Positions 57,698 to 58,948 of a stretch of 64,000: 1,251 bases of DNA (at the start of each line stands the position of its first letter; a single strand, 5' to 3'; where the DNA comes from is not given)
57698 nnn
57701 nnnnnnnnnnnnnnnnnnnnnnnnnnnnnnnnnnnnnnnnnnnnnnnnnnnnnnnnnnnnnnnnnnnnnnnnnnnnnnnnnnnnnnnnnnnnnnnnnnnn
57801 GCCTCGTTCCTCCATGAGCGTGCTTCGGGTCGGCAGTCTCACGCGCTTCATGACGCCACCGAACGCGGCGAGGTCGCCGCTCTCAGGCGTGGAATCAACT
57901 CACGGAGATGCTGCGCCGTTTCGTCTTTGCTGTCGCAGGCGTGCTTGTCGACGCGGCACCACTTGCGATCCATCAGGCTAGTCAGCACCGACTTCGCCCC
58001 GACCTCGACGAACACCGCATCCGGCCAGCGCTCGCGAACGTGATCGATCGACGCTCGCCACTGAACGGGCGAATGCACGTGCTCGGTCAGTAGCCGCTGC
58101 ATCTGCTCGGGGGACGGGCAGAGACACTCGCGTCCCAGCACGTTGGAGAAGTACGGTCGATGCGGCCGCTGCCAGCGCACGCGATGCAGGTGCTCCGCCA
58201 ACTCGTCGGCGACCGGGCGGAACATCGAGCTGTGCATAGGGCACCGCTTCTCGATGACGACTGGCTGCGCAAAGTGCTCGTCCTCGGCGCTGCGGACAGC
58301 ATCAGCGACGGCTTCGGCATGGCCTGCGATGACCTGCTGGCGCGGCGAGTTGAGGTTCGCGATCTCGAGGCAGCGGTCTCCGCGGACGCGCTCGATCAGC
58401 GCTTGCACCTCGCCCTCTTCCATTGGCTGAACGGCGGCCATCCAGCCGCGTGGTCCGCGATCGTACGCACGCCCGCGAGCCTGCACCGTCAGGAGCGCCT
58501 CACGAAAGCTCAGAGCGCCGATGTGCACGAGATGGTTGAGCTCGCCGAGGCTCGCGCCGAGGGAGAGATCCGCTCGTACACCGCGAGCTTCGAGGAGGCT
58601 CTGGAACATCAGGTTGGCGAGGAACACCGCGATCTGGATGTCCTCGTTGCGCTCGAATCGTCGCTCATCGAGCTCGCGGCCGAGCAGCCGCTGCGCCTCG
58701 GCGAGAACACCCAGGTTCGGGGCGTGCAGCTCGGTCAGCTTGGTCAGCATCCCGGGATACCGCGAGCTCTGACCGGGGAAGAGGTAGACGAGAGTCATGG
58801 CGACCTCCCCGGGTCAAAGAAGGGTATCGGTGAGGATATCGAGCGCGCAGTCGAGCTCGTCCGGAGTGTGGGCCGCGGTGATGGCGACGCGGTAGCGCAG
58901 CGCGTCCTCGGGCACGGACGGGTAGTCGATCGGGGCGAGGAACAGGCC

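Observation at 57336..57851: FabZ-like dehydratase of the cluster is interrupted by an in-frame amber codon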

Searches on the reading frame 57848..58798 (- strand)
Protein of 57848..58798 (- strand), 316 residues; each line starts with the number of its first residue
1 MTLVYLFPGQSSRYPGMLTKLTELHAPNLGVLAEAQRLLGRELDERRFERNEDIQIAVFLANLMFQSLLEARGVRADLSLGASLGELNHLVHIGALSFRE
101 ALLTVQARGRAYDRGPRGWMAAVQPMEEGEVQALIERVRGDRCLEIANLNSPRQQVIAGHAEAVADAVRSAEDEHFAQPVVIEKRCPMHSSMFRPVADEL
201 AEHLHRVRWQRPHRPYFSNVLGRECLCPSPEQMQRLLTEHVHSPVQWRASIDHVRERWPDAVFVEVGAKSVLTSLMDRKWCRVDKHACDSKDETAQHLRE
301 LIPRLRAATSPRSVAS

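Call 7: search_protein_families(library=pfam, proteins=[window:57848-58798:-])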
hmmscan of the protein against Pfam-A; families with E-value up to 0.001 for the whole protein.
window:57848-58798:- (316 aa): 1 family
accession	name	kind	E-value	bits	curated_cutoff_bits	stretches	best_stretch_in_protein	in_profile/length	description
PF00698.26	Acyl_transf_1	-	1.5e-21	77.6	32.7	1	4-278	1-277/319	Acyl transferase domain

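Call 12: find_encoding_contigs(protein=window:57848-58798:-, flank=5000, max_places=10)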
Protein window:57848-58798:- (316 aa): 1 contig read that carries it; 1 place shown.
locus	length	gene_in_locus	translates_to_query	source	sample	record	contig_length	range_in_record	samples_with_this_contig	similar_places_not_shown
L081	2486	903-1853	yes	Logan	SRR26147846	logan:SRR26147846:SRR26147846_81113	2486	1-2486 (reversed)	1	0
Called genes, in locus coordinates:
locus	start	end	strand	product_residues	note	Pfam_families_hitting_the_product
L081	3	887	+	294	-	?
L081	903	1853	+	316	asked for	PF00698:Acyl_transf_1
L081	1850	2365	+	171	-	PF07977:FabA, PF22818:ApeI-like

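Call 19: list_cluster_members(proteins=[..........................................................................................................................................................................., window:57848-58798:-, window:57336-57671:-, window:52356-53126:-, window:50799-51602:-, window:49937-50809:-])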
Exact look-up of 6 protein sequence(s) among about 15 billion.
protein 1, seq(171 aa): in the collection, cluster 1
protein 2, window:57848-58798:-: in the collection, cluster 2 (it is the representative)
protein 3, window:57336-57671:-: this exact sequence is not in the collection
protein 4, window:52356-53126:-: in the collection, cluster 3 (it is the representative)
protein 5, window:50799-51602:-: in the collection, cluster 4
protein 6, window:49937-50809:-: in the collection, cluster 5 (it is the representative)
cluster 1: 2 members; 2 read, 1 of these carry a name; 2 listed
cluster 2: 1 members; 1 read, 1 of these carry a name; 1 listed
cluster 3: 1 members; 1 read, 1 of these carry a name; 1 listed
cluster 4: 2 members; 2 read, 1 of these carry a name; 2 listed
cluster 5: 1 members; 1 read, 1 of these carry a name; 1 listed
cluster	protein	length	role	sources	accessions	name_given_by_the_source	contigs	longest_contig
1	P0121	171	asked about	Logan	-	-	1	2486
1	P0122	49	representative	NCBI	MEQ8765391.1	MAG: hypothetical protein RL885_15765 [Planctomycetota bacterium]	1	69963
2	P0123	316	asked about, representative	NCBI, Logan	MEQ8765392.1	MAG: ACP S-malonyltransferase [Planctomycetota bacterium]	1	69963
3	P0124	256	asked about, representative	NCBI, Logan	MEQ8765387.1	MAG: enoyl-CoA hydratase/isomerase family protein [Planctomycetota bacterium]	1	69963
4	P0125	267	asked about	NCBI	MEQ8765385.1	MAG: SDR family oxidoreductase [Planctomycetota bacterium]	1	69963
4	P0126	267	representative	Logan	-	-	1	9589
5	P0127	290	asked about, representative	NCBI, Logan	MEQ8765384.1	MAG: SDR family oxidoreductase [Planctomycetota bacterium]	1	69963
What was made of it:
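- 57848..58798 (-): Malonyl-CoA:ACP acyltransferase gene (316 aa). Its TGA overlaps the dehydratase ATG (ATGA at 57848..57851). It is identical in the GenBank MAG and the Logan assembly (calls 12, 19).
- The window's proteins carry GenBank MAG accessions on a 69,963-nt 'Planctomycetota bacterium' contig (call 19). The Logan assembly retains no contig with either T allele (call 19). No Logan contig carries the T alleles (call 19).
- Tried and rejected: The exact-sequence look-ups did (calls 12, 19).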

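Call 43: search_protein_families(library=ncbifam, proteins=[window:57848-58798:-], max_evalue=0.00001)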
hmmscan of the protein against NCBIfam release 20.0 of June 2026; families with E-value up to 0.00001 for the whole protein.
window:57848-58798:- (316 aa): 8 families
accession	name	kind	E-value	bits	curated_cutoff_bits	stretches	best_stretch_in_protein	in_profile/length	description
TIGR03131.1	malonate_mdcH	equivalog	2.8e-42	145.1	297.9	1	4-290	2-286/297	malonate decarboxylase subunit epsilon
TIGR00128.1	fabD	equivalog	7.4e-41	140.5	260.9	1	2-278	2-285/290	ACP S-malonyltransferase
NF045894.1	PKS_plus_SDR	equivalog_domain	7.7e-33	113.2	1740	1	3-288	532-822/1515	type I polyketide synthase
NF037940.1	PKS_MbtD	equivalog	2.7e-18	65.5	1150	1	51-223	151-320/978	mycobactin polyketide synthase MbtD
NF037941.1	PKS_NbtC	equivalog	2.8e-15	55.4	1150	1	3-206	97-309/1027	nocobactin polyketide synthase NbtC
TIGR02813.1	omega_3_PfaA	subfamily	1.3e-14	52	1010.1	1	63-278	662-878/2582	polyketide-type polyunsaturated fatty acid synthase PfaA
NF040607.1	mycolic_Pks13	equivalog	1.3e-11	42.7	2100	1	45-232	717-905/1680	polyketide synthase Pks13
NF041183.1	Pks2_ls1_myc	equivalog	7.7e-10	36.3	2400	1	53-223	592-760/2086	sulfolipid-1 biosynthesis phthioceranic/hydroxyphthioceranic acid synthase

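Call 50: search_solved_structures(query=P0121, max_evalue=0.00001, show_alignments=1)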
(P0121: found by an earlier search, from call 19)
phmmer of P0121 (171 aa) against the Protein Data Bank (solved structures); distinct sequences matched with E-value up to 0.00001: 21.
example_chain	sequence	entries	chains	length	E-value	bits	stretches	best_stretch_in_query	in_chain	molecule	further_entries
3d6x_A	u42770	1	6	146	2.4e-23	86.4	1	22-167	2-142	(3R)-hydroxymyristoyl-[acyl-carrier-protein] dehydratase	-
5buy_A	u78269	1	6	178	1.5e-20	77.4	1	17-165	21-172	3-hydroxyacyl-[acyl-carrier-protein] dehydratase FabZ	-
5bux_A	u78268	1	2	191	8.7e-19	71.6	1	21-162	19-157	3-hydroxyacyl-[acyl-carrier-protein] dehydratase FabZ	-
5buw_A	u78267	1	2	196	9.4e-19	71.5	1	21-162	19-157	3-hydroxyacyl-[acyl-carrier-protein] dehydratase FabZ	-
6n3p_A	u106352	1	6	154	9.4e-19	71.5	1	28-162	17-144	3-hydroxyacyl-[acyl-carrier-protein] dehydratase FabZ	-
1u1z_A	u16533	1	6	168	6.6e-18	68.8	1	20-161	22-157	(3R)-hydroxymyristoyl-[acyl carrier protein] dehydratase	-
4h4g_A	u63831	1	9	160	2e-17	67.2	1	11-163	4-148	(3R)-hydroxymyristoyl-[acyl-carrier-protein] dehydratase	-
6ihc_A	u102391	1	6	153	1.1e-16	64.7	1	28-164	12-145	3-hydroxyacyl-[acyl-carrier-protein] dehydratase FabZ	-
2glv_A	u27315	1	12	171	1.6e-16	64.3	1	28-164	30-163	(3R)-hydroxymyristoyl-acyl carrier protein dehydratase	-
3b7j_A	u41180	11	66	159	1.7e-16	64.2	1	28-164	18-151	(3R)-hydroxymyristoyl-acyl carrier protein dehydratase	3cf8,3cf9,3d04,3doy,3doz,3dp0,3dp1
2gll_A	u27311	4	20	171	2.1e-16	63.9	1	28-164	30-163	(3R)-hydroxymyristoyl-acyl carrier protein dehydratase | 3-hydroxyacyl-[acyl-carrier-protein] dehydratase FabZ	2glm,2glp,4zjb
4i83_A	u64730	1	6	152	5.2e-16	62.6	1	21-163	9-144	3-hydroxyacyl-[acyl-carrier-protein] dehydratase FabZ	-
4zw0_A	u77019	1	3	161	2.2e-12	50.8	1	24-164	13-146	3-hydroxyacyl-[acyl-carrier-protein] dehydratase FabZ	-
1z6b_A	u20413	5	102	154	4.1e-12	49.9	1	17-158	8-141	fatty acid synthesis protein | Beta-hydroxyacyl-ACP dehydratase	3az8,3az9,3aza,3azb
8ayd_AA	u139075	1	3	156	3.1e-11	47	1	28-137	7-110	3-hydroxyacyl-[acyl-carrier-protein] dehydratase FabZ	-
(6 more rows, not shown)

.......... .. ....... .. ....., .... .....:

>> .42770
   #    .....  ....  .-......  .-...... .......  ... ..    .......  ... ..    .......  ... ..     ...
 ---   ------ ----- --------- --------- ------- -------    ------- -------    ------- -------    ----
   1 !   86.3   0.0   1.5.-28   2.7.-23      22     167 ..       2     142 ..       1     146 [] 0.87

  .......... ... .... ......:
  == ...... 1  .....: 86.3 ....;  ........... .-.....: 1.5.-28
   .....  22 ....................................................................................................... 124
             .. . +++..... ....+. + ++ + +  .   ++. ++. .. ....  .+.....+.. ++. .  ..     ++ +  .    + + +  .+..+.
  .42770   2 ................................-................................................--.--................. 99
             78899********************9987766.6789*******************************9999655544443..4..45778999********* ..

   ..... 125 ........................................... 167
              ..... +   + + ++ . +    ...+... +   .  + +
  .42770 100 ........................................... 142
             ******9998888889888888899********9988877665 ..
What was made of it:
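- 57336..57851 (-): FabZ-family (FabA-like, ApeI-like) 3-hydroxyacyl-ACP dehydratase gene, 171 codons plus stop, interrupted at codon 50. PDB FabZ sequence matches (call 50).
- Checked: Solved FabZ structures align over residues 22-167 (call 50).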
